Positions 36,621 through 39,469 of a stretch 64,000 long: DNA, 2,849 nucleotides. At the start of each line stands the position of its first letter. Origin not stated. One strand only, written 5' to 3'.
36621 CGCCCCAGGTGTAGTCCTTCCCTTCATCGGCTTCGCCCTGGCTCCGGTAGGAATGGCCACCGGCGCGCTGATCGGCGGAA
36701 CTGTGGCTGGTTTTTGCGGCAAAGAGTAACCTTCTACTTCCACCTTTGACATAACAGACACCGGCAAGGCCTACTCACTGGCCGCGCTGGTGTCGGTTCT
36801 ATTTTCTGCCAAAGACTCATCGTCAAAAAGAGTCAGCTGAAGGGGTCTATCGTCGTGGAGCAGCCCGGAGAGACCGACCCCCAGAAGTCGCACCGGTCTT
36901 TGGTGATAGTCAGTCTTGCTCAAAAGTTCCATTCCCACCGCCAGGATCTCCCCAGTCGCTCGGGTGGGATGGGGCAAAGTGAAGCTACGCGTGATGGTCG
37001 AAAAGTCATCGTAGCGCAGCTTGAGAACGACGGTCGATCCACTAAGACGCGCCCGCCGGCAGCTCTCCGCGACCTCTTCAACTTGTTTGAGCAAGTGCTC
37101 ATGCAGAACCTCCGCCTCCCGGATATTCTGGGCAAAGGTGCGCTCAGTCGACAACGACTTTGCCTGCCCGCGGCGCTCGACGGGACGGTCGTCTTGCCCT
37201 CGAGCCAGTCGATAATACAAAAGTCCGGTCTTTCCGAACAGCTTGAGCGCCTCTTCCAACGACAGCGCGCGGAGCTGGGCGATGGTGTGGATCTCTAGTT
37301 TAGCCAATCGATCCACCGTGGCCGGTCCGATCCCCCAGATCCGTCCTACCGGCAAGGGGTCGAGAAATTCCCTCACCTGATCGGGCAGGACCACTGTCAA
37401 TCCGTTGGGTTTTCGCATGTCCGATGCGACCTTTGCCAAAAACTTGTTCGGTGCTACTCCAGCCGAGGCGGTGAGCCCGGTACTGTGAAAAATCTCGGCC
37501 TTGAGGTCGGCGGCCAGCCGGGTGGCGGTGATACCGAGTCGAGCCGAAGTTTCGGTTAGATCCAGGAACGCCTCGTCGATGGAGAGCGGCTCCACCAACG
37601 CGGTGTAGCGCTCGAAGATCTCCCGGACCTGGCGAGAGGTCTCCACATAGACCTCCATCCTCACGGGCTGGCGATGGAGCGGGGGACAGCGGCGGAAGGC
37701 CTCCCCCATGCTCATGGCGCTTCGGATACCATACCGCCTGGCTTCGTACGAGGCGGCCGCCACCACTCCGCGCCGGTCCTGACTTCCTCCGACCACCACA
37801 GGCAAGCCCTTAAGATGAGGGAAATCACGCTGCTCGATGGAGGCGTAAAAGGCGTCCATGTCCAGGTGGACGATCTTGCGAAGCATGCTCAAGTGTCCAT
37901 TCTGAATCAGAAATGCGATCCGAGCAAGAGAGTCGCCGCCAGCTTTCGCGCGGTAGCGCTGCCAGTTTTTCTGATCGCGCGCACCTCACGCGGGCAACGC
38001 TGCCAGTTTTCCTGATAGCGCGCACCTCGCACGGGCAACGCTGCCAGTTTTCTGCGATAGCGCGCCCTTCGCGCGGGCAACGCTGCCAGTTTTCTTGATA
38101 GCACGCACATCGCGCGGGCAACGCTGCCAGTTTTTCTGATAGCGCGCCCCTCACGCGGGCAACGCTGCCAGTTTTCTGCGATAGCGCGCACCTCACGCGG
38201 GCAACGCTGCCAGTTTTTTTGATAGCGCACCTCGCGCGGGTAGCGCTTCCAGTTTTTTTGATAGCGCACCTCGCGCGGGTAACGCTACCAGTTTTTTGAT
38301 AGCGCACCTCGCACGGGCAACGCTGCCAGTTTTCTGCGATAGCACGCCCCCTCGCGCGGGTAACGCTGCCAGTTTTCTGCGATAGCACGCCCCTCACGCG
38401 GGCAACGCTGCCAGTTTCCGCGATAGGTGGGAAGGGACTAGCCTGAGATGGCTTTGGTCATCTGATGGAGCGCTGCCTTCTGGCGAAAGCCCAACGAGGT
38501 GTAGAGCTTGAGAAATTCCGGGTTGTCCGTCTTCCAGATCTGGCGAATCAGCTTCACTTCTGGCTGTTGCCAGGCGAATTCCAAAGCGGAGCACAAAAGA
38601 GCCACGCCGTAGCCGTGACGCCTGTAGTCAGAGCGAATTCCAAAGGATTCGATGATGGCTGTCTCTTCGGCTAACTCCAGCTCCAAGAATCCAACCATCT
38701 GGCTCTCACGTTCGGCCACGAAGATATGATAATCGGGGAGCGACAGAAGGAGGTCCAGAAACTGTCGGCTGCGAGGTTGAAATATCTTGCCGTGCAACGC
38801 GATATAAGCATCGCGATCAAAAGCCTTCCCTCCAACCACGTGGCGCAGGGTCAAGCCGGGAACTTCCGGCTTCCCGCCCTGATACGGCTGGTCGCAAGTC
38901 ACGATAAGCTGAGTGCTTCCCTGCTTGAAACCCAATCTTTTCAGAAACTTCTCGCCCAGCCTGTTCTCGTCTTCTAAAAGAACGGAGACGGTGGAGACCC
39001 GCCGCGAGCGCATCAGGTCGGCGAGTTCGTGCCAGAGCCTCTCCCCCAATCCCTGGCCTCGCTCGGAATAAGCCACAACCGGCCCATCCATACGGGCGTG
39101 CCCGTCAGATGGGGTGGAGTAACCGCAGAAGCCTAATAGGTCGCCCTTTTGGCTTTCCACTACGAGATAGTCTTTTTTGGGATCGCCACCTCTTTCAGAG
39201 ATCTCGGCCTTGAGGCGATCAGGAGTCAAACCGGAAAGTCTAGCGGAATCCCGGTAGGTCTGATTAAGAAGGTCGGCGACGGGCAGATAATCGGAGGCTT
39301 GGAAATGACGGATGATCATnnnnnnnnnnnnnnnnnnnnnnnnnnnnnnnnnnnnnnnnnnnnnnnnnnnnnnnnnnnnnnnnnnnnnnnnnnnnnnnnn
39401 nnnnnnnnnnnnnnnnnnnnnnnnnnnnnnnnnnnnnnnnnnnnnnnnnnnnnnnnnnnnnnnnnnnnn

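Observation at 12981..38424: A family of non-coding repeats: two ~41-bp tandem arrays in inverted orientation 24.5 kb apart, plus at least 7 dispersed single units confined to intergenic spacers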

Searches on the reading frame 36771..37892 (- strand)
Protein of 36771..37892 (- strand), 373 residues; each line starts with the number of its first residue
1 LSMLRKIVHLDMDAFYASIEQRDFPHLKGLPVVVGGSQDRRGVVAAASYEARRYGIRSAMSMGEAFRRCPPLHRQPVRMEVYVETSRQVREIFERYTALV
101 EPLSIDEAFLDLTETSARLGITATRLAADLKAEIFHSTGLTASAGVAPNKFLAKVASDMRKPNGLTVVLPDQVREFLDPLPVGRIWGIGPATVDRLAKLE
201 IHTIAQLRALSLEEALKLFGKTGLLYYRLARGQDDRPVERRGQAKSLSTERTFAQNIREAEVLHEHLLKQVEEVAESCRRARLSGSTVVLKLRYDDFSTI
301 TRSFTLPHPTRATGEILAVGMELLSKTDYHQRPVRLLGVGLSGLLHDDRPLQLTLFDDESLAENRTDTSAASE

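Call 10: search_protein_families(library=pfam, proteins=[window:36771-37892:-])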
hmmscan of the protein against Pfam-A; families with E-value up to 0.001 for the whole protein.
window:36771-37892:- (373 aa): 5 families
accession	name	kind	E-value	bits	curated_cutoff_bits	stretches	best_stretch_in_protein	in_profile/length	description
PF00817.25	IMS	-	1.9e-48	164.6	23.2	1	10-158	1-148/148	impB/mucB/samB family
PF11799.13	IMS_C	-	4.4e-30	104.8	20.7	1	245-355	2-109/109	impB/mucB/samB family C-terminal domain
PF11798.14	IMS_HHH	-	1e-07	32.2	24.4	1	170-201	1-32/32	IMS family HHH motif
PF21999.2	IMS_HHH_1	-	1.1e-06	29.4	27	1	187-234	5-53/53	DNA polymerase-iota, thumb domain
PF10391.15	DNA_pol_lambd_f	-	0.00091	19.4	29.8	0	184-227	5-47/51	Fingers domain of DNA polymerase lambda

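Call 32: find_homologous_proteins(query=window:36771-37886:-, max_evalue=1e-80)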
Query window:36771-37886:- (371 aa): 4630 proteins with E <= 1e-80 among 8000 candidates; the best 120 are listed.
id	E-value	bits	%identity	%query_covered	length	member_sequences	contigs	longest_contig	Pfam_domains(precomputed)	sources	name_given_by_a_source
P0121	1.3e-238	809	100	100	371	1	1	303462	PF11799.14,PF00817.26,PF11798.15,PF21999.3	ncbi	-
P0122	2.0e-191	653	86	95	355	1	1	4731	PF11799.14,PF10391.16,PF00817.26,PF11798.15,PF21999.3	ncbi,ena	-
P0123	1.3e-190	651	86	95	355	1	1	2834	PF11799.14,PF10391.16,PF00817.26,PF11798.15,PF21999.3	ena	-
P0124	4.7e-190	649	86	94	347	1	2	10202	PF11799.14,PF10391.16,PF00817.26,PF11798.15,PF21999.3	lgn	-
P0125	1.3e-189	648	86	94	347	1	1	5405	PF11799.14,PF10391.16,PF00817.26,PF11798.15,PF21999.3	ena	-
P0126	7.3e-183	625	81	95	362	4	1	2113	PF11799.14,PF00817.26,PF11798.15,PF21999.3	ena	-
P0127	1.7e-180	618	79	95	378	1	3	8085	PF11799.14,PF00817.26,PF11798.15,PF21999.3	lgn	-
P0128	8.6e-180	615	78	97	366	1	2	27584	PF11799.14,PF10391.16,PF00817.26,PF11798.15,PF21999.3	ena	-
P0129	1.3e-176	605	79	93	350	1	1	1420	PF11799.14,PF10391.16,PF00817.26,PF11798.15,PF21999.3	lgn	-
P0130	8.2e-173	592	76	96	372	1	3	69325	PF11799.14,PF00817.26,PF11798.15,PF21999.3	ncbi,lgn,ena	-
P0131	1.7e-170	585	78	93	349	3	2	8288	PF11799.14,PF10391.16,PF00817.26,PF11798.15,PF21999.3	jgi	jgi:DNA polymerase-4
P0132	4.9e-170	583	74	95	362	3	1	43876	PF11799.14,PF00817.26,PF11798.15,PF21999.3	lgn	-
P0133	1.3e-169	582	78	94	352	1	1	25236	PF11799.14,PF00817.26,PF11798.15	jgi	jgi:DNA polymerase-4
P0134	8.4e-169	579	74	96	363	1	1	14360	PF11799.14,PF10391.16,PF00817.26,PF11798.15,PF21999.3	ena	-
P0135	2.3e-168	578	75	96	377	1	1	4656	PF11799.14,PF10391.16,PF00817.26,PF11798.15,PF21999.3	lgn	-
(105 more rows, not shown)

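Call 33: find_encoding_contigs(protein=P0124, flank=10000, max_places=6)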
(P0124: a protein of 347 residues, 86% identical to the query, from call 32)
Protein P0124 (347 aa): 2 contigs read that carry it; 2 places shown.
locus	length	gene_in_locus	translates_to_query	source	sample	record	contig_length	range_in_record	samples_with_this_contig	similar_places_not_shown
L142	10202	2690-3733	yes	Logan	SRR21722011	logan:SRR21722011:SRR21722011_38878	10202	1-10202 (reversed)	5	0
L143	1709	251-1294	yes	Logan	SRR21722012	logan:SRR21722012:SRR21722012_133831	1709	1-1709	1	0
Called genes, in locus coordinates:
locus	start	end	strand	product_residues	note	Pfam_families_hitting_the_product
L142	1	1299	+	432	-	?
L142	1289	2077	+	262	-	PF01695:IstB_IS21, PF00308:Bac_DnaA (weak)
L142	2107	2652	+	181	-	PF00583:Acetyltransf_1, PF13302:Acetyltransf_3 (weak), PF13673:Acetyltransf_10, PF13508:Acetyltransf_7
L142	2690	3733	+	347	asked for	PF00817:IMS, PF11798:IMS_HHH, PF10391:DNA_pol_lambd_f (faint), PF21999:IMS_HHH_1 (weak), PF11799:IMS_C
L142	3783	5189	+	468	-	PF00512:HisKA, PF02518:HATPase_c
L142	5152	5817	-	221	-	PF00072:Response_reg, PF00486:Trans_reg_C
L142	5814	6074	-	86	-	PF07578:LAB_N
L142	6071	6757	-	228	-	PF00535:Glycos_transf_2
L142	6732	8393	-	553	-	PF02366:PMT, PF13231:PMT_2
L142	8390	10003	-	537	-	PF02366:PMT (weak), PF13231:PMT_2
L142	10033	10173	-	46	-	-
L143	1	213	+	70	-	?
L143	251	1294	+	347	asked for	PF00817:IMS, PF11798:IMS_HHH, PF10391:DNA_pol_lambd_f (faint), PF21999:IMS_HHH_1 (weak), PF11799:IMS_C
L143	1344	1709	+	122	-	?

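Call 34: find_encoding_contigs(protein=P0122, flank=10000, max_places=6)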
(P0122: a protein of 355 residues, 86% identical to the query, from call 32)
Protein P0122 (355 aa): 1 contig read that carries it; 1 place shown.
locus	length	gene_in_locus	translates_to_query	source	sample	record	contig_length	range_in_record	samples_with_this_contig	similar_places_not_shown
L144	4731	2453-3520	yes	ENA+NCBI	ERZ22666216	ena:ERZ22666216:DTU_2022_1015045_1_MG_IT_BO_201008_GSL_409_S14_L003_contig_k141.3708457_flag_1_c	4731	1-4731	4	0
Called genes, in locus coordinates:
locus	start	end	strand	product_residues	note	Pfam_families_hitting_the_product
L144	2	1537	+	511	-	?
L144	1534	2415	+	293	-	PF13302:Acetyltransf_3 (faint), PF00583:Acetyltransf_1, PF13508:Acetyltransf_7 (weak), PF14542:Acetyltransf_CG (faint), PF08445:FR47 (faint), PF00583:Acetyltransf_1, PF13673:Acetyltransf_10, PF13508:Acetyltransf_7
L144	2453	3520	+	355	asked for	PF00817:IMS, PF11798:IMS_HHH, PF10391:DNA_pol_lambd_f (faint), PF21999:IMS_HHH_1 (weak), PF11799:IMS_C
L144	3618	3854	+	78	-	-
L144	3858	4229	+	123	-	PF01850:PIN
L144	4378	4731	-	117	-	?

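Call 39: find_encoding_contigs(protein=P0121, flank=2000, max_places=3)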
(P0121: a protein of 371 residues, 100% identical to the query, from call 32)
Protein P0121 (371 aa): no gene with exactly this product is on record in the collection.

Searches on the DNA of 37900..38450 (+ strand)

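Call 63: search_dna_similar(query=window:37900-38450:+, collection=phages, mode=distant, max_evalue=0.001, max_rows=10)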
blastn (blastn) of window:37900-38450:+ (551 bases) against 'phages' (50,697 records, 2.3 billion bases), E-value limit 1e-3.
No match.

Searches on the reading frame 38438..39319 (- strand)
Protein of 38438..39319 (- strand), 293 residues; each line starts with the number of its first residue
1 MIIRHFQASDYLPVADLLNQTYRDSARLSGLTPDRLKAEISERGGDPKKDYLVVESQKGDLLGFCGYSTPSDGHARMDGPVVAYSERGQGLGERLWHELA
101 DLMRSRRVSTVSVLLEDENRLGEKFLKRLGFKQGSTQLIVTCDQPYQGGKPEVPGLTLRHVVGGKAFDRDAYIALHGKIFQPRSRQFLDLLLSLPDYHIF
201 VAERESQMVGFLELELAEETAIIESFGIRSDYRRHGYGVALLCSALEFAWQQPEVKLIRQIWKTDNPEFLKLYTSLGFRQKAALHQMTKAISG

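Call 10: search_protein_families(library=pfam, proteins=[window:38438-39319:-])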
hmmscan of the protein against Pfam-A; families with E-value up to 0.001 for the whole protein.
window:38438-39319:- (293 aa): 6 families
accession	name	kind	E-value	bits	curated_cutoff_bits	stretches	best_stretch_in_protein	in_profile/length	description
PF00583.31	Acetyltransf_1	-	2.8e-23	82.8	20.7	2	183-278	16-116/116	Acetyltransferase (GNAT) family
PF13508.13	Acetyltransf_7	-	3.9e-20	72.5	27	2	196-279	2-83/84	Acetyltransferase (GNAT) domain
PF13673.13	Acetyltransf_10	-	1.1e-13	51.7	23.6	2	195-281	29-110/128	Acetyltransferase (GNAT) domain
PF13302.13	Acetyltransf_3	-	3.2e-11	44.5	25.4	1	195-279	52-138/138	Acetyltransferase (GNAT) domain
PF08445.16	FR47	-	6.1e-08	33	22.1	0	85-134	32-80/86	FR47-like protein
PF14542.12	Acetyltransf_CG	-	2.1e-07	31.4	30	0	58-108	8-58/80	GCN5-related N-acetyl-transferase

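Call 31: find_encoding_contigs(protein=window:38438-39319:-, flank=10000, max_places=10)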
Protein window:38438-39319:- (293 aa): 1 contig read that carries it; 1 place shown.
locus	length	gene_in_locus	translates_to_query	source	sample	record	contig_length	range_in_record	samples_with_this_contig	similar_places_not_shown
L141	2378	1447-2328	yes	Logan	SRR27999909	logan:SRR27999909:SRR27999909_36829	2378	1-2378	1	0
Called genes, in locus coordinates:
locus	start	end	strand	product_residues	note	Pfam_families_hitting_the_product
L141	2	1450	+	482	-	?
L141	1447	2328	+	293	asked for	PF13302:Acetyltransf_3 (faint), PF00583:Acetyltransf_1, PF13508:Acetyltransf_7 (weak), PF14542:Acetyltransf_CG (faint), PF08445:FR47 (faint), PF00583:Acetyltransf_1, PF13673:Acetyltransf_10 (weak), PF13508:Acetyltransf_7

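Call 77: find_homologous_proteins(query=window:38438-39319:-, max_evalue=1e-60)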
Query window:38438-39319:- (293 aa): 53 proteins with E <= 1e-60 among 1687 candidates.
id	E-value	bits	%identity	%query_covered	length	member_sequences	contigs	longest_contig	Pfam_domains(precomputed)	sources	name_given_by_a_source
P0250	5.1e-177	605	90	100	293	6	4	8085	PF13673.14,PF13302.14,PF13508.14,PF08445.17,PF14542.13,PF00583.32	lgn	-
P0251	2.3e-175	600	90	100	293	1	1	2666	PF13673.14,PF13302.14,PF13508.14,PF08445.17,PF14542.13,PF00583.32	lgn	-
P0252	6.0e-174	595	90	100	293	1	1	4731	PF13673.14,PF13302.14,PF13508.14,PF08445.17,PF14542.13,PF00583.32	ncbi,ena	-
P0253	2.9e-172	590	90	100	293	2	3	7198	PF13673.14,PF13302.14,PF13508.14,PF08445.17,PF14542.13,PF00583.32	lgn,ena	-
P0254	1.5e-166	571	85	100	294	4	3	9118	PF13673.14,PF13302.14,PF13508.14,PF08445.17,PF14542.13,PF00583.32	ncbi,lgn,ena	-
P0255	4.7e-160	550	82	99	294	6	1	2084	PF13673.14,PF13420.14,PF13302.14,PF13508.14,PF08445.17,PF14542.13,PF00583.32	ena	-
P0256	1.2e-157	542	81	99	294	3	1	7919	PF13673.14,PF13302.14,PF13508.14,PF08445.17,PF14542.13,PF00583.32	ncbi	-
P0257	2.1e-156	538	80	99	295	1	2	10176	PF13673.14,PF13302.14,PF13508.14,PF08445.17,PF14542.13,PF00583.32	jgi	jgi:ribosomal protein S18 acetylase RimI-like enzyme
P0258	3.2e-156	537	79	99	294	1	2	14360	PF13673.14,PF13420.14,PF13302.14,PF13508.14,PF08445.17,PF13523.13,PF14542.13,PF00583.32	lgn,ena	-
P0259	1.0e-154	532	80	99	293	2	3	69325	PF13673.14,PF13302.14,PF13508.14,PF08445.17,PF13523.13,PF14542.13,PF00583.32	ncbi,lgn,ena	-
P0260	6.8e-154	530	79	99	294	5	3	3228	PF13673.14,PF13302.14,PF13508.14,PF08445.17,PF13523.13,PF14542.13,PF00583.32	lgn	-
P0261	7.7e-154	529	78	100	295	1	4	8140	PF13673.14,PF13302.14,PF13508.14,PF08445.17,PF14542.13,PF00583.32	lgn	-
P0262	6.0e-153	526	78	99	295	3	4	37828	PF13673.14,PF13302.14,PF13508.14,PF08445.17,PF14542.13,PF00583.32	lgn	-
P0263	6.0e-151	520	78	99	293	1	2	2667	PF13673.14,PF13302.14,PF13508.14,PF08445.17,PF13523.13,PF14542.13,PF00583.32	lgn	-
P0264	1.3e-149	515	77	100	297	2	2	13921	PF13673.14,PF13302.14,PF13508.14,PF08445.17,PF14542.13,PF00583.32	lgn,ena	-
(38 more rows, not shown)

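Call 78: list_cluster_members(proteins=[P0250, P0251, P0253])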
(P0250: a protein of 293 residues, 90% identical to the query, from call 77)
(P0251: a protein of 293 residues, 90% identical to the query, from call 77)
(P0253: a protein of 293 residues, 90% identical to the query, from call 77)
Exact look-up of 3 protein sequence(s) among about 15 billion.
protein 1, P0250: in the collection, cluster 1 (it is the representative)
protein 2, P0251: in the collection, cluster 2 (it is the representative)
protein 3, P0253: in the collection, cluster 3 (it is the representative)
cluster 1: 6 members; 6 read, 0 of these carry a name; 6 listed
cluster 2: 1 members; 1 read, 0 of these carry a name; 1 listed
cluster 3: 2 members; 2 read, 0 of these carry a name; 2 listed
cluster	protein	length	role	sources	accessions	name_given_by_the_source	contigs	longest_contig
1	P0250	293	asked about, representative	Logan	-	-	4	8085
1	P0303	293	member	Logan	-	-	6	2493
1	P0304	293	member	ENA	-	-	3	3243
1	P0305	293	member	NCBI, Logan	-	-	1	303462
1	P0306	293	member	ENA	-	-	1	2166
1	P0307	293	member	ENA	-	-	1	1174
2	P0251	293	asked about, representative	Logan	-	-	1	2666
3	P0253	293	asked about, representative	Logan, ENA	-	-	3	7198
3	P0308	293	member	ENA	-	-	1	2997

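Call 80: find_encoding_contigs(protein=P0303, flank=10000, max_places=10)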
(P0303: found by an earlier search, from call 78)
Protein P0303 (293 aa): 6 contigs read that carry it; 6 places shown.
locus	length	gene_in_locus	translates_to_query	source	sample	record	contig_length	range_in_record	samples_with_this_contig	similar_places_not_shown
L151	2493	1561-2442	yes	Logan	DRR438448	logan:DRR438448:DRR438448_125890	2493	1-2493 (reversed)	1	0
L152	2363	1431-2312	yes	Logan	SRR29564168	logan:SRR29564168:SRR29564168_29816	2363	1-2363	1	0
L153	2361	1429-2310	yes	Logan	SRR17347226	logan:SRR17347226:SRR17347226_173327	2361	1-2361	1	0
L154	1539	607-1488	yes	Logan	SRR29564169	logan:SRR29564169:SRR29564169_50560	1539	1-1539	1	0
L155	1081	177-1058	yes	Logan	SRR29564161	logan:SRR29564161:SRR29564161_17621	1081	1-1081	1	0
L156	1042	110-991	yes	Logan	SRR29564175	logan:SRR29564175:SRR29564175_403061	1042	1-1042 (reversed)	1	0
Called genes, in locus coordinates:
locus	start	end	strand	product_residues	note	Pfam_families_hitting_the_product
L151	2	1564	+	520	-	?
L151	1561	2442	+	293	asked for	PF00583:Acetyltransf_1, PF13508:Acetyltransf_7 (weak), PF14542:Acetyltransf_CG (faint), PF08445:FR47 (faint), PF00583:Acetyltransf_1, PF13302:Acetyltransf_3 (weak), PF13673:Acetyltransf_10, PF13508:Acetyltransf_7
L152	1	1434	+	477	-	?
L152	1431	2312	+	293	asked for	PF00583:Acetyltransf_1, PF13508:Acetyltransf_7 (weak), PF14542:Acetyltransf_CG (faint), PF08445:FR47 (faint), PF00583:Acetyltransf_1, PF13302:Acetyltransf_3 (weak), PF13673:Acetyltransf_10, PF13508:Acetyltransf_7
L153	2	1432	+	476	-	?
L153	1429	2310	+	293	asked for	PF00583:Acetyltransf_1, PF13508:Acetyltransf_7 (weak), PF14542:Acetyltransf_CG (faint), PF08445:FR47 (faint), PF00583:Acetyltransf_1, PF13302:Acetyltransf_3 (weak), PF13673:Acetyltransf_10, PF13508:Acetyltransf_7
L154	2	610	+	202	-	?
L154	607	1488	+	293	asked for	PF00583:Acetyltransf_1, PF13508:Acetyltransf_7 (weak), PF14542:Acetyltransf_CG (faint), PF08445:FR47 (faint), PF00583:Acetyltransf_1, PF13302:Acetyltransf_3 (weak), PF13673:Acetyltransf_10, PF13508:Acetyltransf_7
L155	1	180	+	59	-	?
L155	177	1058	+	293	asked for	PF00583:Acetyltransf_1, PF13508:Acetyltransf_7 (weak), PF14542:Acetyltransf_CG (faint), PF08445:FR47 (faint), PF00583:Acetyltransf_1, PF13302:Acetyltransf_3 (weak), PF13673:Acetyltransf_10, PF13508:Acetyltransf_7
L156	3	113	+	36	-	?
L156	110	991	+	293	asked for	PF00583:Acetyltransf_1, PF13508:Acetyltransf_7 (weak), PF14542:Acetyltransf_CG (faint), PF08445:FR47 (faint), PF00583:Acetyltransf_1, PF13302:Acetyltransf_3 (weak), PF13673:Acetyltransf_10, PF13508:Acetyltransf_7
